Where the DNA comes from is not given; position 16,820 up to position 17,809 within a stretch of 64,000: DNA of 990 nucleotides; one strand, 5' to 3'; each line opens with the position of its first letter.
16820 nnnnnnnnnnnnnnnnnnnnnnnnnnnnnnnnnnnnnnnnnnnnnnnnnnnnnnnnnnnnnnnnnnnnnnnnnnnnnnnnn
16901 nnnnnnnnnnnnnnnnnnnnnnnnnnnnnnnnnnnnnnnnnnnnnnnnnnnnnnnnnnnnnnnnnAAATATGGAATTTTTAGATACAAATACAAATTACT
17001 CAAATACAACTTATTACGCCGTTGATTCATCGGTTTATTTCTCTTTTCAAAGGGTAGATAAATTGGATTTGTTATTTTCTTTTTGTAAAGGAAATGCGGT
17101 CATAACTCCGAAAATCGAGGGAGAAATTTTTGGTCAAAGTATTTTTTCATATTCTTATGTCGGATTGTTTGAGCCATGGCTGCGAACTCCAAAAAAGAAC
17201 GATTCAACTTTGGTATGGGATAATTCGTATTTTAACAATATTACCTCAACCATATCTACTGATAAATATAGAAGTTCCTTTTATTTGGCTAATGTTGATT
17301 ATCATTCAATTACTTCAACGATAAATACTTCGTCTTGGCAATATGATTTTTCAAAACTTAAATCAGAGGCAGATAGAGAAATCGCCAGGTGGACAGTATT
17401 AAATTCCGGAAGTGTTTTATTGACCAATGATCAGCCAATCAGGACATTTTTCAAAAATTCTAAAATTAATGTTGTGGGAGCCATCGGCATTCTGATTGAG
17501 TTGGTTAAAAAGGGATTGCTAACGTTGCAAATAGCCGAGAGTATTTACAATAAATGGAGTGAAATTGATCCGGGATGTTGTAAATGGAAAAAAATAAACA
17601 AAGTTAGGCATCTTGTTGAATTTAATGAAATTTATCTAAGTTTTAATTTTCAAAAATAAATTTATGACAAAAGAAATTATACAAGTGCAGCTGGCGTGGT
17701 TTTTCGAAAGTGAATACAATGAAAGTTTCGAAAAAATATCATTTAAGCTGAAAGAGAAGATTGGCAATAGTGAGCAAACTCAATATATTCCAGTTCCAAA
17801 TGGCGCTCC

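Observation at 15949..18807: Four-gene cassette (ClpP-fold SDH protease, PIN-like nuclease, unknown protein, coiled-coil 3-TM protein) fused into a type III R-M operon: candidate undescribed defence module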

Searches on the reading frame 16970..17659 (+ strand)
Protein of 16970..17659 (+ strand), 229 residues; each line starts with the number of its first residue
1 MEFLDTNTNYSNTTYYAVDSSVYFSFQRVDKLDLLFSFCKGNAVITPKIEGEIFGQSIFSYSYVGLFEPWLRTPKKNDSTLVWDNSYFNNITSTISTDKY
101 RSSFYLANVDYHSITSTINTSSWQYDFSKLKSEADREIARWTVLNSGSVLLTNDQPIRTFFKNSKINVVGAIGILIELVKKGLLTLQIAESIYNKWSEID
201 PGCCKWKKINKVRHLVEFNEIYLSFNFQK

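Call 3: search_protein_families(library=pfam, proteins=[window:16970-17659:+], max_evalue=0.1)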
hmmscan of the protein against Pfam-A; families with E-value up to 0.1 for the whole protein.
window:16970-17659:+ (229 aa): 0 families

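Call 4: search_protein_families(library=padloc, proteins=[window:16970-17659:+], max_evalue=0.1)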
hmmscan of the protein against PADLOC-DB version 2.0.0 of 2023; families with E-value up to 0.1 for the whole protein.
window:16970-17659:+ (229 aa): 1 family
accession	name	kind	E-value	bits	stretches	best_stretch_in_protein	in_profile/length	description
PDLC05071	PDC-S70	-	0.0019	16.3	1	145-186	89-130/161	-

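Call 5: search_protein_families(library=ncbifam, proteins=[window:16970-17659:+], max_evalue=0.1)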
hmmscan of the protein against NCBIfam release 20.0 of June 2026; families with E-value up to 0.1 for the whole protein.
window:16970-17659:+ (229 aa): 0 families

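Call 6: search_protein_families(library=phrogs, proteins=[window:16970-17659:+], max_evalue=0.1)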
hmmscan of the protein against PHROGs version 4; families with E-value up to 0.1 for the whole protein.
window:16970-17659:+ (229 aa): 0 families

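Call 11: find_homologous_proteins(query=window:16970-17659:+, max_evalue=0.001)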
Query window:16970-17659:+ (229 aa): 5 proteins with E <= 0.001 among 143 candidates.
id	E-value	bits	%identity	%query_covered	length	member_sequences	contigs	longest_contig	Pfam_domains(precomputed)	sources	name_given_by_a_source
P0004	7.1e-149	512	100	100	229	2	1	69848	PF11848.14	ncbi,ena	-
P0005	5.2e-90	319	66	98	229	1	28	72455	PF11848.14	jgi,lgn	jgi:oligoribonuclease (3'-5' exoribonuclease)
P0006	3.4e-64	235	52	100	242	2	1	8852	PF11848.14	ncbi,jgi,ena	-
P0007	1.2e-39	155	41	92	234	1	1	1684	PF11848.14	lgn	-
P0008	1.5e-39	154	42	93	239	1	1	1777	PF11848.14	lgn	-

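Call 12: find_encoding_contigs(protein=P0005, flank=10000, max_places=6)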
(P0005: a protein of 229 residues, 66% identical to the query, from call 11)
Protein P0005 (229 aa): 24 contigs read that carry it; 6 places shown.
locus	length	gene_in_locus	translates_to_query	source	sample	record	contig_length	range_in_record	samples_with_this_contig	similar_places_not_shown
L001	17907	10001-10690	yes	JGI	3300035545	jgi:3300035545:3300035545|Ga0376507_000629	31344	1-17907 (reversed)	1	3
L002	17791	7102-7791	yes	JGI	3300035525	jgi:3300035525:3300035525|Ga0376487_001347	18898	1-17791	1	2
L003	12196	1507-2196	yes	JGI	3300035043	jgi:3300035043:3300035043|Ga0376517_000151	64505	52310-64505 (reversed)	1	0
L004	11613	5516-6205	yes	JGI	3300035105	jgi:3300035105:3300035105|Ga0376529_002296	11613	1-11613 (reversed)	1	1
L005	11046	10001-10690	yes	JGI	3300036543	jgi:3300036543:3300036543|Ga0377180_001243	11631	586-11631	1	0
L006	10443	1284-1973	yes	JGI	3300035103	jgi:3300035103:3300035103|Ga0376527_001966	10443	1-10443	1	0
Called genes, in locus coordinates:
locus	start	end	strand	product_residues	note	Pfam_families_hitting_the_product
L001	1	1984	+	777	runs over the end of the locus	PF02384:N6_Mtase, PF01420:Methylase_S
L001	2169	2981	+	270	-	PF23441:SDR, PF00106:adh_short, PF08659:KR, PF13561:adh_short_C2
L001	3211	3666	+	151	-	PF01797:Y1_Tnp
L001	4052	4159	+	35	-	PF01936:NYN (weak)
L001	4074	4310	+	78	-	-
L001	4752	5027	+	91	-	PF02583:Trns_repr_metal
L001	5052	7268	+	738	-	PF00403:HMA, PF00122:E1-E2_ATPase, PF00702:Hydrolase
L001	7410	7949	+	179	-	PF10881:DUF2726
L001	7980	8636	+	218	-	PF20582:UPF0758_N, PF04002:RadC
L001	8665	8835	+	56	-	PF04014:MazE_antitoxin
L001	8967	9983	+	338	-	PF01972:SDH_protease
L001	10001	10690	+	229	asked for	PF11848:DUF3368 (faint)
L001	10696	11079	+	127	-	PF22091:DUF6941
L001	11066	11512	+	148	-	-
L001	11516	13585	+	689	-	PF01555:N6_N4_Mtase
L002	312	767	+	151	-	PF01797:Y1_Tnp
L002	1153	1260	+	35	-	PF01936:NYN (weak)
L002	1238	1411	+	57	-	-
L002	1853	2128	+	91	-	PF02583:Trns_repr_metal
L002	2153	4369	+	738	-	PF00403:HMA, PF00122:E1-E2_ATPase, PF00702:Hydrolase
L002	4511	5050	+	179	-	PF10881:DUF2726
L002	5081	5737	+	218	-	PF20582:UPF0758_N, PF04002:RadC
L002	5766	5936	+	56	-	PF04014:MazE_antitoxin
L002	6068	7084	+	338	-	PF01972:SDH_protease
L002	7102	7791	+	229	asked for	PF11848:DUF3368 (faint)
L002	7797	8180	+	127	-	PF22091:DUF6941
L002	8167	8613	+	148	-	-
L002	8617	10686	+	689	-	PF01555:N6_N4_Mtase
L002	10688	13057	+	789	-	PF00270:DEAD (weak), PF04851:ResIII, PF18766:SWI2_SNF2 (weak), PF27151:YagJ (faint)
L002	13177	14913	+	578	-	PF05970:PIF1, PF07728:AAA_5 (faint), PF13245:AAA_19, PF13401:AAA_22, PF13604:AAA_30, PF21530:Pif1_2B_dom (weak), PF14493:HTH_40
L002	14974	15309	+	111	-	-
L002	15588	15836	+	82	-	-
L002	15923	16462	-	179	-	PF13302:Acetyltransf_3, PF13420:Acetyltransf_4, PF13523:Acetyltransf_8 (weak), PF00583:Acetyltransf_1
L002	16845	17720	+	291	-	-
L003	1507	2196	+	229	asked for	PF11848:DUF3368 (faint)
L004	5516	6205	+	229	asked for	PF11848:DUF3368 (faint)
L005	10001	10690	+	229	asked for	PF11848:DUF3368 (faint)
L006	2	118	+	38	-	?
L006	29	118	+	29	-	-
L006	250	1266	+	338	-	PF01972:SDH_protease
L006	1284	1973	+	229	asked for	PF11848:DUF3368 (faint)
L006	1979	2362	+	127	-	PF22091:DUF6941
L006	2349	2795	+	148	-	-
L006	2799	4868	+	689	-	PF01555:N6_N4_Mtase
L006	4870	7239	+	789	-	PF00270:DEAD (weak), PF04851:ResIII, PF18766:SWI2_SNF2 (weak), PF27151:YagJ (faint)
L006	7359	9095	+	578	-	PF05970:PIF1, PF07728:AAA_5 (faint), PF13245:AAA_19, PF13401:AAA_22, PF13604:AAA_30, PF21530:Pif1_2B_dom (weak), PF14493:HTH_40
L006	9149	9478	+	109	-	-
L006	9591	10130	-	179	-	PF13302:Acetyltransf_3, PF13420:Acetyltransf_4, PF13523:Acetyltransf_8 (weak), PF00583:Acetyltransf_1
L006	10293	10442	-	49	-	?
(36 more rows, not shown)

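Call 13: find_encoding_contigs(protein=P0006, flank=10000, max_places=4)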
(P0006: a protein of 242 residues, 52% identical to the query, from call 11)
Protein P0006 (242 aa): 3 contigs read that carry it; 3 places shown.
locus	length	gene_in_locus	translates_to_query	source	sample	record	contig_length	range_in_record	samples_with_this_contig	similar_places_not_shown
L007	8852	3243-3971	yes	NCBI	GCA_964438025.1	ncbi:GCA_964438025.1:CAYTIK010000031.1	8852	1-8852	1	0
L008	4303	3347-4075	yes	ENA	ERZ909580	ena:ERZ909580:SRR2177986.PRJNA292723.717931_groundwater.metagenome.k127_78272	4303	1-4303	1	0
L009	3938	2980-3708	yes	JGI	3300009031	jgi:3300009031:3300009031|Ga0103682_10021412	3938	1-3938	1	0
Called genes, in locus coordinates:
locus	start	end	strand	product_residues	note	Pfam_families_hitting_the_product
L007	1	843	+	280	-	?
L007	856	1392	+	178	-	-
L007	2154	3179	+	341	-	PF01972:SDH_protease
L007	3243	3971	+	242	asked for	PF11848:DUF3368 (faint)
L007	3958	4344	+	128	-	PF22091:DUF6941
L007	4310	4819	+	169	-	-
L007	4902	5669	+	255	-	PF09019:EcoRII-C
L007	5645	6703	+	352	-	PF00145:DNA_methylase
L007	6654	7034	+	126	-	PF03852:Vsr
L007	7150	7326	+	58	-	PF04014:MazE_antitoxin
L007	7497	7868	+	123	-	-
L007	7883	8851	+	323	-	?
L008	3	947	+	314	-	?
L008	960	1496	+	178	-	-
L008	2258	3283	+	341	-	PF01972:SDH_protease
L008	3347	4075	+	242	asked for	PF11848:DUF3368 (faint)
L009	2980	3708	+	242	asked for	PF11848:DUF3368 (faint)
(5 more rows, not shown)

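Call 32: search_protein_families(library=pfam, proteins=[window:16970-17659:+, P0005, P0006, P0007, P0008], max_evalue=10)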
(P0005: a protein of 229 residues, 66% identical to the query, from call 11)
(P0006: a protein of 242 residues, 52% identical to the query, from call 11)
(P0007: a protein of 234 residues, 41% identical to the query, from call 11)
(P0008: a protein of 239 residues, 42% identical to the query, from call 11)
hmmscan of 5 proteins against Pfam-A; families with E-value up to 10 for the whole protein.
window:16970-17659:+ (229 aa): 0 families

P0005 (229 aa): 1 family
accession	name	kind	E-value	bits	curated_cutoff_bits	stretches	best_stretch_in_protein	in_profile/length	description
PF23205.1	DUF7063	-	0.089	13.4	27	1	76-127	33-82/85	Domain of unknown function (DUF7063)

P0006 (242 aa): 1 family
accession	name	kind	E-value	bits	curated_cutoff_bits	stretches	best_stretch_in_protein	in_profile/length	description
PF20104.4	DUF6494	-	0.12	13.2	24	1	168-192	10-35/68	Family of unknown function (DUF6494)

P0007 (234 aa): 0 families

P0008 (239 aa): 1 family
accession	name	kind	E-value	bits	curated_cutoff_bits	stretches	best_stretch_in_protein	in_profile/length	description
PF11848.13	DUF3368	-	0.22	11.9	27.3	1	179-197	1-19/46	Domain of unknown function (DUF3368)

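Call 42: search_solved_structures(query=A2, max_evalue=10, show_alignments=2)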
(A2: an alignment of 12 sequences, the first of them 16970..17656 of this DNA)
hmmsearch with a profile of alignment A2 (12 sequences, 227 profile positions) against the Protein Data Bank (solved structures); distinct sequences matched with E-value up to 10: 2.
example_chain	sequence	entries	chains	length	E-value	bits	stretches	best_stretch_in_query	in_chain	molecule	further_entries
7kbq_A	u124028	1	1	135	0.29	14.3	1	140-168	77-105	DE NOVO DESIGNED OR689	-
1o4w_A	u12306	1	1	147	0.55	13.4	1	132-171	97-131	PIN (PilT N-terminus) domain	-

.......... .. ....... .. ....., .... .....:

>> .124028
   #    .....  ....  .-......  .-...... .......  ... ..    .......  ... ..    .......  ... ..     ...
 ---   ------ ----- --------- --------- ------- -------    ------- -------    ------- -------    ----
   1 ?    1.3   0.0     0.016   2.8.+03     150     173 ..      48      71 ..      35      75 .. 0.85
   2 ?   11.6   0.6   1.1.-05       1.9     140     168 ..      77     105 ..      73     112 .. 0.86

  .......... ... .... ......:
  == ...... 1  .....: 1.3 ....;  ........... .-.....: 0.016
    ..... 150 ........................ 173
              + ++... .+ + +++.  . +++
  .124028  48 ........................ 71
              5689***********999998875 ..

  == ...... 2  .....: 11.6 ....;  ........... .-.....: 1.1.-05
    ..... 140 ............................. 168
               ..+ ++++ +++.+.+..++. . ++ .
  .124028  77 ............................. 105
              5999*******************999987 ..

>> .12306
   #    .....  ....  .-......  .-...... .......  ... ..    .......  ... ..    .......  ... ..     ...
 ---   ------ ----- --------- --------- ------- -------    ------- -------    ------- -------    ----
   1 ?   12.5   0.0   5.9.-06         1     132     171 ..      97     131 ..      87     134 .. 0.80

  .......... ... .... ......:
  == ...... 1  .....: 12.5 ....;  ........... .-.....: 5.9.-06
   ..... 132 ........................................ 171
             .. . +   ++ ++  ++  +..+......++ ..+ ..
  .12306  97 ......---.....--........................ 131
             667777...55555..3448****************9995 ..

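Call 50: predict_structure(alignment_id=A4)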
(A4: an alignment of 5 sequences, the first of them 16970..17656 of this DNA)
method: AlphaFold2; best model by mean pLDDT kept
length: 229 residues; sequences in the alignment: 5
mean_pLDDT: 60.2   pTM: 0.60
mean pLDDT of the five models: 60.2, 51.2, 48.7, 48.0, 39.5
residues with pLDDT >= 90: 25; 70-90: 50; 50-70: 67; < 50: 87
segments of 3 or more residues with pLDDT < 50: 1-14, 47-69, 71-103, 108-123
pLDDT, mean of each block of 10 residues (from residue 1): 36 53 77 77 50 41 42 41 34 36 45 30 56 60 60 66 67 89 92 88 85 90 71
secondary structure, 60 per line:
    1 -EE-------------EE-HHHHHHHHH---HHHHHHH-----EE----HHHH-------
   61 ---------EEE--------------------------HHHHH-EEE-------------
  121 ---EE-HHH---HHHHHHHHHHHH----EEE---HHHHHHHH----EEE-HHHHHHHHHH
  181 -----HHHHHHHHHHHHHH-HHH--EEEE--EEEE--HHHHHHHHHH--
elements in order: H20-28 H32-38 H50-53 E70-72 H99-103 E105-107 H133-144 E149-151 H155-162 E167-169 H171-180 H186-199 E206-209 E212-215 H218-227

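Call 55: fold_search(model_id=the predicted structure, library=pdb)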
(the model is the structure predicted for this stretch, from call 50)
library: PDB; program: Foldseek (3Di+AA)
matches with E <= 10: 227; with E <= 0.001: 0
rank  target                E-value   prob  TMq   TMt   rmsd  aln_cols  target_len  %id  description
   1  8rd3_B                1.3e-01  0.28  0.30  0.31  13.4       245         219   13  Crystal structure of Saccharomyces cerevisiae Nmd4 protein bound to Upf1 helicase domain (released 2024-08-14)
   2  1o4w                  3.4e-01  0.38  0.29  0.48   7.7       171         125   13  CRYSTAL STRUCTURE OF a PIN (PILT N-TERMINUS) DOMAIN CONTAINING PROTEIN (AF0591) FROM ARCHAEOGLOBUS FULGIDUS AT 1.90 A RE (released 2003-07-29)
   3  7og5_B                4.4e-01  0.30  0.34  0.46   7.1       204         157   10  RNA-free Ribonuclease P from Halorhodospira halophila (released 2021-07-07)
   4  5h4g_A                8.7e-01  0.20  0.32  0.46   7.3       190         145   10  Structure of PIN-domain protein (VapC4 toxin) from Pyrococcus horikoshii determined at 1.77 A resolution (released 2016-11-23)
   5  6lqs_5K               9.3e-01  0.20  0.30  0.39   7.9       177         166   12  Cryo-EM structure of 90S small subunit preribosomes in transition states (State D) (released 2020-09-16)
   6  5dz3_A                9.3e-01  0.08  0.13  0.13  12.3        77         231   18  Crystal Structure of the ER-alpha Ligand-binding Domain in Complex with the Cyclofenil Derivative 4,4'-{[4-(fluorometh (released 2016-05-04)
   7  1vic_B                9.9e-01  0.15  0.16  0.15   5.8        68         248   16  Crystal structure of CMP-KDO synthetase (released 2003-12-30)
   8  6vx2                  1.1e+00  0.07  0.14  0.20  12.0       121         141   12  HIV Integrase core domain in complex with inhibitor (5-methyl-1-benzofuran-3-yl)acetic acid (released 2021-02-24)
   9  7og5_J                1.1e+00  0.18  0.35  0.45   6.9       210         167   10  RNA-free Ribonuclease P from Halorhodospira halophila (released 2021-07-07)
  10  3vqa_A                1.1e+00  0.07  0.14  0.21  11.6       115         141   14  HIV-1 IN core domain in complex with 1-benzothiophen-6-amine 1,1-dioxide (released 2013-01-30)
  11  8cta_E                1.2e+00  0.07  0.14  0.21  11.7       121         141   15  Minimal 2:2 Ternary Complex between BI-224436 bound HIV-1 Integrase Catalytic Core Domain Dimer and Carboxy Terminal D (released 2023-02-22)
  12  9n73_SL               1.3e+00  0.14  0.29  0.41   9.3       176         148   14  SSU processome maturation and disassembly, State G (released 2025-10-29)
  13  1vh3_C                1.3e+00  0.14  0.13  0.13   5.6        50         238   16  Crystal structure of CMP-KDO synthetase (released 2003-12-30)
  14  1vic_A                1.3e+00  0.11  0.15  0.14   5.7        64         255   17  Crystal structure of CMP-KDO synthetase (released 2003-12-30)
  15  7e8k_A                1.3e+00  0.10  0.30  0.34  15.7       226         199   11  Crystal structure of Proteinaceous RNase P (PRORP) from Planctomycetes bacterium GWF2_40_8 (released 2022-03-02)
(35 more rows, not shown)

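Call 79: search_solved_structures(query=A7, max_evalue=10)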
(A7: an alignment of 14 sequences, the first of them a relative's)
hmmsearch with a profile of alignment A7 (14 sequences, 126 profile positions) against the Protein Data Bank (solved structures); distinct sequences matched with E-value up to 10: 2.
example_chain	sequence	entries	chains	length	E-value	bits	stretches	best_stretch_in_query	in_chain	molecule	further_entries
8feh_D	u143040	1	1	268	0.14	15.4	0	34-68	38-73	Minor capsid protein A1 fusion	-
3sd2_A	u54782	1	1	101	0.5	13.6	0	79-116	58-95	Putative member of DUF3244 protein family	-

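Call 92: search_protein_families(library=padloc, proteins=[L006:1979-2359:+, L002:8167-8610:+, P0005], max_evalue=0.1)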
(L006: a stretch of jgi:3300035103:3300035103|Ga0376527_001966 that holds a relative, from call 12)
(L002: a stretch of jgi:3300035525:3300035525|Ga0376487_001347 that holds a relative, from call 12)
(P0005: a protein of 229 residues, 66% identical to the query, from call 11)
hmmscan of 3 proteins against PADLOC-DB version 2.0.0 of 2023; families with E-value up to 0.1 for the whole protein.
L006:1979-2359:+ (127 aa): 0 families

L002:8167-8610:+ (148 aa): 0 families

P0005 (229 aa): 2 families
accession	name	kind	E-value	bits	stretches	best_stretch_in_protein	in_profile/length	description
PDLC05070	PDC-S70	-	0.0037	15.4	1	117-188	65-132/161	-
PDLC05071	PDC-S70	-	0.018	13.2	0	144-188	86-130/161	-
